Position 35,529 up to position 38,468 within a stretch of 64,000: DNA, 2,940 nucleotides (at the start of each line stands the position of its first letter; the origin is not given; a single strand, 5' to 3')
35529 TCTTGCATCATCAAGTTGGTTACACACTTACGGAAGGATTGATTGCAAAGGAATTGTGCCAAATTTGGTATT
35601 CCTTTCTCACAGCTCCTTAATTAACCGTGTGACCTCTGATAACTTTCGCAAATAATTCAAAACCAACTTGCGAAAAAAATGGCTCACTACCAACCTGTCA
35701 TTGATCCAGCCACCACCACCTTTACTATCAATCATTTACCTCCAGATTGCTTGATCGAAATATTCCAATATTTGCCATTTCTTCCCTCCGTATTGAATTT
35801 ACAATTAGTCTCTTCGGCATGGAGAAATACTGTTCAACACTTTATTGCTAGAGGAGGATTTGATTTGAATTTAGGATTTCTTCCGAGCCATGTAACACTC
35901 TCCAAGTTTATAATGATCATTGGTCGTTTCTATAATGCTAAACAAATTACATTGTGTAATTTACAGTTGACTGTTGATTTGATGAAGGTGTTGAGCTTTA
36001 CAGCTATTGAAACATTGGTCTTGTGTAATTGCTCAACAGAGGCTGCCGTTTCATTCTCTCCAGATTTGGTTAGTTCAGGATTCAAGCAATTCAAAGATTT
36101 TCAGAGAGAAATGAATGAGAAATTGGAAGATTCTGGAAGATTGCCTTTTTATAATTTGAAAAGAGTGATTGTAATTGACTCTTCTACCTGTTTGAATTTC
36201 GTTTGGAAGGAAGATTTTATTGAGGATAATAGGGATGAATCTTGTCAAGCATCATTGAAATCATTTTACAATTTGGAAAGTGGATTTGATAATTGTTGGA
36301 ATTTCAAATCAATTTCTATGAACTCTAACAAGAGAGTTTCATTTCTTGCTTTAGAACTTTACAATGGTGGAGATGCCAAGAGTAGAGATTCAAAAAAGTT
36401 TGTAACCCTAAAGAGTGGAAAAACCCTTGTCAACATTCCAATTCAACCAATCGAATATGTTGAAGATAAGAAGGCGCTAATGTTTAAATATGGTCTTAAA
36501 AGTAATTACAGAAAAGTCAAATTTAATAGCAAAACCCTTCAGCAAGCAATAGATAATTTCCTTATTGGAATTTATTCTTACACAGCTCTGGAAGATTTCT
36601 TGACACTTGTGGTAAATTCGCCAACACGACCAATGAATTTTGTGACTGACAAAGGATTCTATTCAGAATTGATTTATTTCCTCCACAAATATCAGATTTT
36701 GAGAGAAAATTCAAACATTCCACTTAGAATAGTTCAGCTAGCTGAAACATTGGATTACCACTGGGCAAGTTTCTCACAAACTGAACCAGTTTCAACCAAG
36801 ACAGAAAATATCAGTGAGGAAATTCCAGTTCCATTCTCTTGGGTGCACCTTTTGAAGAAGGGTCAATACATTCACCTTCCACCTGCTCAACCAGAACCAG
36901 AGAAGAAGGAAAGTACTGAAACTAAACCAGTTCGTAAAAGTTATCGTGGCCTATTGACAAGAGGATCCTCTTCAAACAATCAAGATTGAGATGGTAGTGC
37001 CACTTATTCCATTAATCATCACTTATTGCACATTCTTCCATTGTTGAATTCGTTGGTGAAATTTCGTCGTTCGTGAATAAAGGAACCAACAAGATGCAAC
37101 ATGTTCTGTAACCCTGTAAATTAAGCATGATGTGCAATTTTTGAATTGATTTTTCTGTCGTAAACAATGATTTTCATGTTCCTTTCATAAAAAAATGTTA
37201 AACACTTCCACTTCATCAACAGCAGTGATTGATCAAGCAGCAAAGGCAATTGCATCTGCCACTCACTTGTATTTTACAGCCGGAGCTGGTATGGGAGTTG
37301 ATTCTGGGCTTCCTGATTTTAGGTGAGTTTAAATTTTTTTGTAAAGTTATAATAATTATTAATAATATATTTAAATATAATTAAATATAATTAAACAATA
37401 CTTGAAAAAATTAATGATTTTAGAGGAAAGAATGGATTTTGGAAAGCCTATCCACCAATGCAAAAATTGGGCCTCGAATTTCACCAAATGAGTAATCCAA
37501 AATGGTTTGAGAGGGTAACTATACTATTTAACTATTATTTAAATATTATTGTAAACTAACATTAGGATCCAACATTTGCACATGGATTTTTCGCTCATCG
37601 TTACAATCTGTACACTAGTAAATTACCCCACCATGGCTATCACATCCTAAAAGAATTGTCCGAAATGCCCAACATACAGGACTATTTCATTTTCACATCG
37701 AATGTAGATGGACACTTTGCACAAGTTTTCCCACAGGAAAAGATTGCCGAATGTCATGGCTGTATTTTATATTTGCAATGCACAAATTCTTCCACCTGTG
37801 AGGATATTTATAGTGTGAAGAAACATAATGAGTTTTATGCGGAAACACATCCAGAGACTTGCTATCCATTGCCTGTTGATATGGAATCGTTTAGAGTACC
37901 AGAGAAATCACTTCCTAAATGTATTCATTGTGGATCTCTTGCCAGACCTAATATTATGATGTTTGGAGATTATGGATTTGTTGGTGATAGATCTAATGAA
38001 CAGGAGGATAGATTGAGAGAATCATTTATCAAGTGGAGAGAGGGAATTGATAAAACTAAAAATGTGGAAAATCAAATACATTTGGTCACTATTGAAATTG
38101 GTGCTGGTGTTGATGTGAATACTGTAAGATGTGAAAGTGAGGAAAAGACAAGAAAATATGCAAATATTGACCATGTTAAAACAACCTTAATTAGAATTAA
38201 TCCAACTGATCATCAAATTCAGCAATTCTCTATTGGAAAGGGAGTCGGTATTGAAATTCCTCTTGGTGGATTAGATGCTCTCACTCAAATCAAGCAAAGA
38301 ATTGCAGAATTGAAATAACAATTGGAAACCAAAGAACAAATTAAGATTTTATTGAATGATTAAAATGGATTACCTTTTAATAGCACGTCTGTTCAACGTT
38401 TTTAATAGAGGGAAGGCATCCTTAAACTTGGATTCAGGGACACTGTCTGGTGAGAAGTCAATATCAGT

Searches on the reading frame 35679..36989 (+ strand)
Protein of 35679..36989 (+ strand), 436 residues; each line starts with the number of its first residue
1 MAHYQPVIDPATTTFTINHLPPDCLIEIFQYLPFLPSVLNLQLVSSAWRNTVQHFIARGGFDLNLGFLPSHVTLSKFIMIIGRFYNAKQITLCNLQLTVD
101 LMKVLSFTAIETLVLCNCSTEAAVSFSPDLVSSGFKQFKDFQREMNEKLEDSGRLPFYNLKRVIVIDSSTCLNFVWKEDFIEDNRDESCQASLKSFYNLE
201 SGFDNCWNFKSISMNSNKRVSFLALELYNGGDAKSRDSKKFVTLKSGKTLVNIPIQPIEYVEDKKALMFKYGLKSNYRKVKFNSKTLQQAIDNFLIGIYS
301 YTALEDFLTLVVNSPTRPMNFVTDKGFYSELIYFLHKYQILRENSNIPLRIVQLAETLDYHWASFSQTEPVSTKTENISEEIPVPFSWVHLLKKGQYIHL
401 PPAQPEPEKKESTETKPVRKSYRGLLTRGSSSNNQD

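Call 47: search_protein_families(library=pfam, max_evalue=0.00001, proteins=[window:35679-36989:+])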
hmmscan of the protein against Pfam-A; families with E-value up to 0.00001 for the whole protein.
window:35679-36989:+ (436 aa): 2 families
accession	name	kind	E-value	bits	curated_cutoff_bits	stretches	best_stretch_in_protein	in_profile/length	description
PF12937.12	F-box-like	-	5.4e-07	29.7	24.3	1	17-52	1-35/47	F-box-like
PF00646.38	F-box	-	7.1e-07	29.3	20.5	1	17-54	1-37/43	F-box domain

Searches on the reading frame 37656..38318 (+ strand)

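Call 47: search_protein_families(library=pfam, max_evalue=0.00001, proteins=[window:37656-38318:+])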
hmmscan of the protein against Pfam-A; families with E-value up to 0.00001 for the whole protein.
window:37656-38318:+ (220 aa): 1 family
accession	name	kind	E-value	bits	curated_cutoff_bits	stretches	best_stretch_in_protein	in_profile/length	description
PF02146.23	SIR2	-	3.6e-07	30.7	24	1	11-105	80-150/180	Sir2 family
